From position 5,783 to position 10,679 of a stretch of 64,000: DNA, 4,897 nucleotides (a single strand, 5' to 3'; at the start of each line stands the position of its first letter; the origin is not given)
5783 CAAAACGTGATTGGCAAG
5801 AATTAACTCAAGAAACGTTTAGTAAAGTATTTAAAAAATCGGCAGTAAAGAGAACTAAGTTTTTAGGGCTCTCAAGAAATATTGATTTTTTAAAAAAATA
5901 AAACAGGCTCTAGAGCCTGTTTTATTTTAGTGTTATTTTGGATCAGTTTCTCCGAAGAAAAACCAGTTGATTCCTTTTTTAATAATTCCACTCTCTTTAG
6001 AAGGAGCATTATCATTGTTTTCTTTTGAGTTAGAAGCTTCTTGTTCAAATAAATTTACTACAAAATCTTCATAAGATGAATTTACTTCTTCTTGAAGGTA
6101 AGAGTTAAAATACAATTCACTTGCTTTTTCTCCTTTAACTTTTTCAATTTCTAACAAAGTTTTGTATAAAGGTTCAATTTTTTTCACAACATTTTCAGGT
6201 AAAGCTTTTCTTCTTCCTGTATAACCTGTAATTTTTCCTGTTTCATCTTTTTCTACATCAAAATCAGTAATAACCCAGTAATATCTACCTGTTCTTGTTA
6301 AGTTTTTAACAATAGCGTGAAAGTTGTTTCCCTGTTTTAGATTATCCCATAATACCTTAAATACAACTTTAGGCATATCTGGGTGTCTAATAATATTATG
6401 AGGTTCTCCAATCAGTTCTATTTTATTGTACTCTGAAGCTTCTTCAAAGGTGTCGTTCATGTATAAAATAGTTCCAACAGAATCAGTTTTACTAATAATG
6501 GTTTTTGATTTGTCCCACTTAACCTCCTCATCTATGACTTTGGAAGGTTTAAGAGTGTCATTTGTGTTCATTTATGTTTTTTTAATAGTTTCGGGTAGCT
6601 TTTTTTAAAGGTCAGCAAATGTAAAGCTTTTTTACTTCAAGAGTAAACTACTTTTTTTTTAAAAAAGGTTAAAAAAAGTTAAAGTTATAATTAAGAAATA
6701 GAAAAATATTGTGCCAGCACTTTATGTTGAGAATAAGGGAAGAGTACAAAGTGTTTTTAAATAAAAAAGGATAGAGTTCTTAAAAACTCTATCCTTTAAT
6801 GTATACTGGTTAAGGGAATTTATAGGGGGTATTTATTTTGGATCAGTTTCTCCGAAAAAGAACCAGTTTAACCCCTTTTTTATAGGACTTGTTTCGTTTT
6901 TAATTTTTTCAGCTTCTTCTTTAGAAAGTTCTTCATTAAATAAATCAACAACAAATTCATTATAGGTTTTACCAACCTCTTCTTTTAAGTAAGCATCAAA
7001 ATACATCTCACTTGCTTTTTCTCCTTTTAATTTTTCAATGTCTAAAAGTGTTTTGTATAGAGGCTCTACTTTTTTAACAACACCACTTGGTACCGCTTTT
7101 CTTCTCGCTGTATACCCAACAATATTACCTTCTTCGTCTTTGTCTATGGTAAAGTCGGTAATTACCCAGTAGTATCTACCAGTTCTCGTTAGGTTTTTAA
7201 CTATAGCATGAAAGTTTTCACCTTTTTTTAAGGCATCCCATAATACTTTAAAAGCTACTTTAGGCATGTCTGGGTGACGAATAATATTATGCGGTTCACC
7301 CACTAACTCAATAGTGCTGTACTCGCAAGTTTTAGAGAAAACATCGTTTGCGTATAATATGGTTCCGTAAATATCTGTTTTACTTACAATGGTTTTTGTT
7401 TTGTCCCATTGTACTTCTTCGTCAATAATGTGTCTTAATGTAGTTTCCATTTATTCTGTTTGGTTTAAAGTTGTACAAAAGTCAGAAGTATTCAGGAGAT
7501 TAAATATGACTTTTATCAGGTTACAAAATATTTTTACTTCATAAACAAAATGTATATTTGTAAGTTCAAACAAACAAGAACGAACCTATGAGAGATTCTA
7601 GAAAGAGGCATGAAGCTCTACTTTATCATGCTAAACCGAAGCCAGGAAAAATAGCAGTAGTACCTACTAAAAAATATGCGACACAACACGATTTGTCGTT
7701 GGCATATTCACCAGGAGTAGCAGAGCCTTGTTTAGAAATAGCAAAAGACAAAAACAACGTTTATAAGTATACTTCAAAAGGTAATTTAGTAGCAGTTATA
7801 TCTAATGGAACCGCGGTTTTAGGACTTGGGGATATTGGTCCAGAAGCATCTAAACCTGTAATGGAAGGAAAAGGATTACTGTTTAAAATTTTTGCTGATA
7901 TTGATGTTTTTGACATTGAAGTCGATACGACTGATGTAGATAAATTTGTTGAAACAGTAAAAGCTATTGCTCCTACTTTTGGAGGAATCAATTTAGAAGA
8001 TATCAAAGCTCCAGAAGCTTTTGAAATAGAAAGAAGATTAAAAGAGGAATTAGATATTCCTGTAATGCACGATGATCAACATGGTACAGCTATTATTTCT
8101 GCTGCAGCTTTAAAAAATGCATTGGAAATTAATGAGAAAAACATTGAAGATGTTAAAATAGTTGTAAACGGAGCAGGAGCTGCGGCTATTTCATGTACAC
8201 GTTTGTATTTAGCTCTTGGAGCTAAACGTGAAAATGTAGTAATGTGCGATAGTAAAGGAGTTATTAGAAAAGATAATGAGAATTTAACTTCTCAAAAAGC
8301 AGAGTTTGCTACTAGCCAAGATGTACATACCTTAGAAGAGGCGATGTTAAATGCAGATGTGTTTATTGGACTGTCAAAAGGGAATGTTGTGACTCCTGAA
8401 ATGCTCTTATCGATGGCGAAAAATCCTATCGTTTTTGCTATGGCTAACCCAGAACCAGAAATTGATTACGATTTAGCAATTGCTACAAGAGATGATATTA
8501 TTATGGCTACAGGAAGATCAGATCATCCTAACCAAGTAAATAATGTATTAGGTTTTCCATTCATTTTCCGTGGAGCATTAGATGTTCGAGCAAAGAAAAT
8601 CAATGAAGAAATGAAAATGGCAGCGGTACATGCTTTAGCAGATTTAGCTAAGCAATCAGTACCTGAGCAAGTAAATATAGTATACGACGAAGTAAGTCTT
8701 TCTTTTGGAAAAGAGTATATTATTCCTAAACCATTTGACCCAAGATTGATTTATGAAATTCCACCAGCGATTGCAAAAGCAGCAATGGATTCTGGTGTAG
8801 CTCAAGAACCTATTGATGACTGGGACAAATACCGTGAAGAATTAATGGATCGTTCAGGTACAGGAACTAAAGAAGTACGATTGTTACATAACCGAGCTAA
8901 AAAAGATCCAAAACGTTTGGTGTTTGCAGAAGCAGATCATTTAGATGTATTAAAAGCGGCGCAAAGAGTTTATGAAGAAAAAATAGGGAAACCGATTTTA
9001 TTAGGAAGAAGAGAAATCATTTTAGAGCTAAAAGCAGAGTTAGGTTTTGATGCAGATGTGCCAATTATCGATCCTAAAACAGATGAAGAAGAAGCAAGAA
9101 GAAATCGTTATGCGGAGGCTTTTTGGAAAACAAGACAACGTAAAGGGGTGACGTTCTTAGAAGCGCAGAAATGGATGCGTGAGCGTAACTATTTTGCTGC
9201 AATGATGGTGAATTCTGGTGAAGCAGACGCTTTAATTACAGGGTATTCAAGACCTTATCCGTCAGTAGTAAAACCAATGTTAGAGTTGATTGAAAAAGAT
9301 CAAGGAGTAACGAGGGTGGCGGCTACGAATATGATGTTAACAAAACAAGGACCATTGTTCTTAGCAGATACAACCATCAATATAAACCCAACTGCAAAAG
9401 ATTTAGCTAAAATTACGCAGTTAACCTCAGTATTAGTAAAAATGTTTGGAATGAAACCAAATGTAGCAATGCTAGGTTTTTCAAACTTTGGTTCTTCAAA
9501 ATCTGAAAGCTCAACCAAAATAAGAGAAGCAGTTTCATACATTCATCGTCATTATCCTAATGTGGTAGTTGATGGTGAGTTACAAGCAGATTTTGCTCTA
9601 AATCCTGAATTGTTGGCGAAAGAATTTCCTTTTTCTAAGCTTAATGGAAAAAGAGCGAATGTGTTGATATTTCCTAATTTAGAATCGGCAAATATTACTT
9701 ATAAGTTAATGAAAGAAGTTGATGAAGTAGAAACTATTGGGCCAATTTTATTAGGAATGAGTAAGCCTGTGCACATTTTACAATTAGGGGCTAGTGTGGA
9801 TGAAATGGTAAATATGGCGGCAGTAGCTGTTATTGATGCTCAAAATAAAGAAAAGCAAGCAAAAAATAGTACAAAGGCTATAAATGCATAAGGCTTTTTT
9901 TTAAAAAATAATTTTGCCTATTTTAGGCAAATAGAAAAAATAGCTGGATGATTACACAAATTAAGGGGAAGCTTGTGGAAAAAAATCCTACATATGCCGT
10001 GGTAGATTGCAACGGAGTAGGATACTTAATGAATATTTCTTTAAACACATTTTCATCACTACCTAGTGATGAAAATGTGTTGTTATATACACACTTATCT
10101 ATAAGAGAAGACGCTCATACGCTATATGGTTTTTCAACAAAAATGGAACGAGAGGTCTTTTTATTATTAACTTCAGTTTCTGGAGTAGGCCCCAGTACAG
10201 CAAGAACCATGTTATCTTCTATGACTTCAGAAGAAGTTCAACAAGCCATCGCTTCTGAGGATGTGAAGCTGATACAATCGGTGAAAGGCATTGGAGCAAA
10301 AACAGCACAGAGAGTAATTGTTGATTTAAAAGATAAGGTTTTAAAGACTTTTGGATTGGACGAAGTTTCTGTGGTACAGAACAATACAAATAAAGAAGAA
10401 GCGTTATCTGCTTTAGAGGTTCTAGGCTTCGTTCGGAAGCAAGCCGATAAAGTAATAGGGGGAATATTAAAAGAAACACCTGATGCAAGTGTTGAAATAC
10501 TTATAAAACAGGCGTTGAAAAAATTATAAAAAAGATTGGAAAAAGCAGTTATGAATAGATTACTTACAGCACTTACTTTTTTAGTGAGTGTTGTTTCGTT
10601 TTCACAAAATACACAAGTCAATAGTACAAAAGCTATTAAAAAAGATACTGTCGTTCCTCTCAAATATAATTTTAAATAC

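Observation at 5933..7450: Tandem stand-alone Aer-type PAS sensors with an invariant C-terminal tail and no output domain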

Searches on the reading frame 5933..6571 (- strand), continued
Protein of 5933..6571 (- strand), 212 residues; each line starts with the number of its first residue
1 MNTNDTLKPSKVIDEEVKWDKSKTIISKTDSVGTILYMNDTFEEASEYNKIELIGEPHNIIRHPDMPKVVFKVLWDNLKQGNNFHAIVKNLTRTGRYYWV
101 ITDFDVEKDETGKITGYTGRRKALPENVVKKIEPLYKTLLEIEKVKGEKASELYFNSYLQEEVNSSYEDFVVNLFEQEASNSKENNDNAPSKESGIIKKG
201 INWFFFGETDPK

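Call 80: search_protein_families(library=pfam, proteins=[P0156, P0199, P0254, P0265, P0266, P0178, P0166, P0122, P0158, P0228], max_evalue=0.0001)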
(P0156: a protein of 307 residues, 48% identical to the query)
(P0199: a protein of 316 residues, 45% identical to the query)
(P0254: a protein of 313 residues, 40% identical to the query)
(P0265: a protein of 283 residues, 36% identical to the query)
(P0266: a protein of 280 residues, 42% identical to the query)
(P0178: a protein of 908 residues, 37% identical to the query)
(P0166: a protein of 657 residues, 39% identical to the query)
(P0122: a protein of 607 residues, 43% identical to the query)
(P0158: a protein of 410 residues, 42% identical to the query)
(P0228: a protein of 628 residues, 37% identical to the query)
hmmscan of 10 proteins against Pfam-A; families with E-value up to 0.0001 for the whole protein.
P0156 (307 aa): 3 families
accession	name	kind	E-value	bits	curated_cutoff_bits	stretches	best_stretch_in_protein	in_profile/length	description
PF08447.18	PAS_3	-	7.3e-13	49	25.6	1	38-119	3-86/89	PAS fold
PF00989.32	PAS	-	1.5e-05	25.4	22.6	1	19-105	6-93/113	PAS fold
PF13426.13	PAS_9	-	5.1e-05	23.9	27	0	30-119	7-95/103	PAS domain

P0199 (316 aa): 1 family
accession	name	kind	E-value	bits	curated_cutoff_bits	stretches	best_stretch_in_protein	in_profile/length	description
PF08447.18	PAS_3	-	3.1e-10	40.6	25.6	1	157-238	2-85/89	PAS fold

P0254 (313 aa): 2 families
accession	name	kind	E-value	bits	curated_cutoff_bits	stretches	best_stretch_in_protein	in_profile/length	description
PF08447.18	PAS_3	-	2.3e-10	41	25.6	1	35-113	3-83/89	PAS fold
PF13426.13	PAS_9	-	1.3e-06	29.1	27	1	26-114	6-93/103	PAS domain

P0265 (283 aa): 2 families
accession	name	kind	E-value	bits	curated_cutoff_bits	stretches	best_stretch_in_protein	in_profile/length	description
PF08447.18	PAS_3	-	2.1e-10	41.2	25.6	1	34-106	3-77/89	PAS fold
PF13426.13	PAS_9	-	8.7e-07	29.6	27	1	24-112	6-91/103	PAS domain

P0266 (280 aa): 4 families
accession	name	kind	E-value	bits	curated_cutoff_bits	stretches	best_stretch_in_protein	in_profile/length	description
PF08447.18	PAS_3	-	1.2e-11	45.1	25.6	1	26-108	1-86/89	PAS fold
PF00989.32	PAS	-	1.8e-08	34.8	22.6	1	16-102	13-100/113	PAS fold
PF13426.13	PAS_9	-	3e-08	34.3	27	1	14-104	2-90/103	PAS domain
PF08448.16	PAS_4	-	3.5e-05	24.4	23.1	1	11-101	2-93/110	PAS fold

P0178 (908 aa): 7 families
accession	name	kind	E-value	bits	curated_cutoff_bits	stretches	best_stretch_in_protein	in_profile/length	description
PF08447.18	PAS_3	-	2.9e-34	117.6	25.6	2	498-582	2-88/89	PAS fold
PF13426.13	PAS_9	-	1.1e-25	90.4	27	2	328-425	7-103/103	PAS domain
PF00989.32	PAS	-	1.3e-22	80.3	22.6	2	329-419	18-109/113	PAS fold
PF07228.17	SpoIIE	-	1.9e-20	74.1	25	1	700-900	4-191/192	Stage II sporulation protein E (SpoIIE)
PF08448.16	PAS_4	-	9.7e-18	64.9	23.1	2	329-427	12-109/110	PAS fold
PF13185.12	GAF_2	-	5.8e-09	36.7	28.6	1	119-254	2-135/136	GAF domain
PF13188.13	PAS_8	-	8.4e-07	29.1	21.8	0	332-368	21-55/65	PAS domain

P0166 (657 aa): 7 families
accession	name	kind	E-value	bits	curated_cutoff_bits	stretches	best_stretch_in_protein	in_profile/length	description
PF13426.13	PAS_9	-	3.9e-36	123.9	27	2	158-259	5-103/103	PAS domain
PF08447.18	PAS_3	-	1e-35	122.3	25.6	2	169-251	2-86/89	PAS fold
PF00989.32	PAS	-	2e-29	102.3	22.6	2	298-396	14-113/113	PAS fold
PF02518.31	HATPase_c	-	4.2e-22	79.1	26.4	1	544-653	4-110/111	Histidine kinase-, DNA gyrase B-, and HSP90-like ATPase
PF08448.16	PAS_4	-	6.7e-13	49.3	23.1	2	163-260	12-108/110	PAS fold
PF24990.1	PAS_13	-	1.5e-07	32.2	27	0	304-390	9-50/143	ERT1/acuK family PAS domain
PF13188.13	PAS_8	-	2e-06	28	21.8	0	154-201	11-54/65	PAS domain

P0122 (607 aa): 5 families
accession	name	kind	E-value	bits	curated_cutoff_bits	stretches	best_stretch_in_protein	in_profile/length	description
PF08447.18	PAS_3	-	6.7e-43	145.3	25.6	3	30-109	2-83/89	PAS fold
PF13426.13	PAS_9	-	1.5e-30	105.9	27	3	424-517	6-95/103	PAS domain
PF00989.32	PAS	-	1.7e-25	89.7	22.6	3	428-520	17-110/113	PAS fold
PF08448.16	PAS_4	-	4.1e-08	33.9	23.1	0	24-111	12-98/110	PAS fold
PF13188.13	PAS_8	-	4.1e-05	23.8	21.8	0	24-57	18-49/65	PAS domain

P0158 (410 aa): 7 families
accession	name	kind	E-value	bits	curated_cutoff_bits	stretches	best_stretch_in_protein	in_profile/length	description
PF00990.26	GGDEF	-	7.9e-40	136.7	23.8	1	255-406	3-161/161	Diguanylate cyclase, GGDEF domain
PF08447.18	PAS_3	-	9.2e-38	128.8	25.6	2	155-238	2-87/89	PAS fold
PF00989.32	PAS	-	1.2e-32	112.7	22.6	2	148-239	17-109/113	PAS fold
PF13426.13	PAS_9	-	1.9e-31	108.9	27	2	24-121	7-103/103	PAS domain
PF08448.16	PAS_4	-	5.7e-15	55.9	23.1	2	147-247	11-109/110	PAS fold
PF13188.13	PAS_8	-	3.8e-08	33.4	21.8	0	148-188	17-55/65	PAS domain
PF24990.1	PAS_13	-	1.8e-05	25.5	27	0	28-58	10-40/143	ERT1/acuK family PAS domain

P0228 (628 aa): 5 families
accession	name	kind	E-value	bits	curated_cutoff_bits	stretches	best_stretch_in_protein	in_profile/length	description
PF00990.26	GGDEF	-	2.1e-37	128.8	23.8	1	456-618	3-161/161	Diguanylate cyclase, GGDEF domain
PF08447.18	PAS_3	-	1.7e-35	121.6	25.6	2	225-307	2-86/89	PAS fold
PF13426.13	PAS_9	-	5e-28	97.8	27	2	216-315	6-103/103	PAS domain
PF00989.32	PAS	-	3.9e-27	95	22.6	2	216-307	15-107/113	PAS fold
PF08448.16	PAS_4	-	6.9e-18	65.3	23.1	2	217-318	10-110/110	PAS fold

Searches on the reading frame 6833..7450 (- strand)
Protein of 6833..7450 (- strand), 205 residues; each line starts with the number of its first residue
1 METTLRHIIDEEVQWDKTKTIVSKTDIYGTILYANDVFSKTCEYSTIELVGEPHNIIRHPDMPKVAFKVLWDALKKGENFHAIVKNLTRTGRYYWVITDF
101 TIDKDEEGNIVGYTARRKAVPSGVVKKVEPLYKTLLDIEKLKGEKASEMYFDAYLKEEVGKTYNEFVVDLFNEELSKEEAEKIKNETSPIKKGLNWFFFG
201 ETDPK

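Call 3: search_protein_families(library=pfam, proteins=[window:6833-7450:-], max_evalue=1)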
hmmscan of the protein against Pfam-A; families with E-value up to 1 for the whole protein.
window:6833-7450:- (205 aa): 6 families
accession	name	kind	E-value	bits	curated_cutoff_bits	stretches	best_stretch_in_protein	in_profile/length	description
PF08447.18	PAS_3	-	9.5e-13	48.7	25.6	1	31-113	1-85/89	PAS fold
PF13426.13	PAS_9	-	1.4e-05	25.7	27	1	25-113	7-94/103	PAS domain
PF00989.32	PAS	-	5.1e-05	23.7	22.6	1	19-113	11-106/113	PAS fold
PF18218.6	Spa1_C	-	0.032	15.1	26.4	0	154-189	27-62/99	Lantibiotic immunity protein Spa1 C-terminal domain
PF15601.11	Imm70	-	0.035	14.2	26.7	1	156-195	29-68/131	Immunity protein 70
PF19652.4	DUF6155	-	0.13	12.4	27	1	140-191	12-63/170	Family of unknown function (DUF6155)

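Call 4: search_protein_families(library=ncbifam, proteins=[window:6833-7450:-], max_evalue=1)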
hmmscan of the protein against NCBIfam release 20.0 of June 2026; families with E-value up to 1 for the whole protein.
window:6833-7450:- (205 aa): 9 families
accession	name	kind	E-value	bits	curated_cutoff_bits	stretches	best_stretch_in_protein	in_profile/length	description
TIGR02938.1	nifL_nitrog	equivalog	2.3e-07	29.7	242.45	1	16-95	11-90/494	nitrogen fixation negative regulator NifL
TIGR00229.1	sensory_box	domain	7.4e-07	29.3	22.9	1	23-114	19-110/126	PAS domain S-box protein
NF052652.1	YtvA_fam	equivalog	0.00011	21.8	250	1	30-96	24-90/243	YtvA family blue-light photoreceptor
NF045675.1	PhdiestaseDibA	equivalog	0.00047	18.6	980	1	14-115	83-184/623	phosphodiesterase DibA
NF052306.1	BluLightHisKinLov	equivalog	0.002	17.1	450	1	30-120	46-136/334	blue-light-activated histidine kinase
NF010076.0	PRK13557.1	subfamily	0.024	13.1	631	1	30-111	54-135/540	histidine kinase famiy protein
NF041880.1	EPS_EpsF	equivalog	0.032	12.7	900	1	29-116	164-253/492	response regulator EpsF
NF010077.0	PRK13559.1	subfamily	0.11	11.3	361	1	30-110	67-147/364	hypothetical protein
NF041576.1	bacphytchrmBphP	equivalog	0.14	10.4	1040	1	28-84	543-599/622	bacteriophytochrome BphP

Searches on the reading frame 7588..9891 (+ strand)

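Call 14: search_protein_families(library=pfam, proteins=[window:7588-9891:+], max_evalue=0.00001)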
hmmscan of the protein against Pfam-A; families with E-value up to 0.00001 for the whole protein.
window:7588-9891:+ (767 aa): 3 families
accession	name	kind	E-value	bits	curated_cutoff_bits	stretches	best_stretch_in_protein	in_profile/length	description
PF01515.24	PTA_PTB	-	2e-95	320.3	24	1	433-748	6-319/319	Phosphate acetyl/butaryl transferase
PF00390.24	malic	-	5.9e-32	111.4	23.1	1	21-152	3-182/182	Malic enzyme, N-terminal domain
PF03949.21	Malic_M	-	2.3e-22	80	23.5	1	166-364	3-235/258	Malic enzyme, NAD binding domain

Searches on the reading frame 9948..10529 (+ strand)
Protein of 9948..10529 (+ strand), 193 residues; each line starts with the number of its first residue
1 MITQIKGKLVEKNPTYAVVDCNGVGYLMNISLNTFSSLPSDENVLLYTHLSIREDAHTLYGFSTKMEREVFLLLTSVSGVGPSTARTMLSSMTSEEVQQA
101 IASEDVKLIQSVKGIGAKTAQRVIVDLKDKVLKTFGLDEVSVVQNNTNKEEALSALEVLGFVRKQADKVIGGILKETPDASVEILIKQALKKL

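Call 14: search_protein_families(library=pfam, proteins=[window:9948-10529:+], max_evalue=0.00001)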
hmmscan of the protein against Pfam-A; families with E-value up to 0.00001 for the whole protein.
window:9948-10529:+ (193 aa): 4 families
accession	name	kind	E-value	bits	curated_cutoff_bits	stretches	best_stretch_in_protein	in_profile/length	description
PF01330.27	RuvA_N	-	6.7e-26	90.6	23.6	1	1-61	1-61/61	RuvA N terminal domain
PF14520.12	HHH_5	-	2.1e-16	60.6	27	1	71-129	1-57/57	Helix-hairpin-helix domain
PF07499.19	RuvA_C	-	1.4e-12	48.3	24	1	150-193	4-46/47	RuvA, C-terminal domain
PF00633.29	HHH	-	1e-07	31.8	24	0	105-124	9-28/30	Helix-hairpin-helix motif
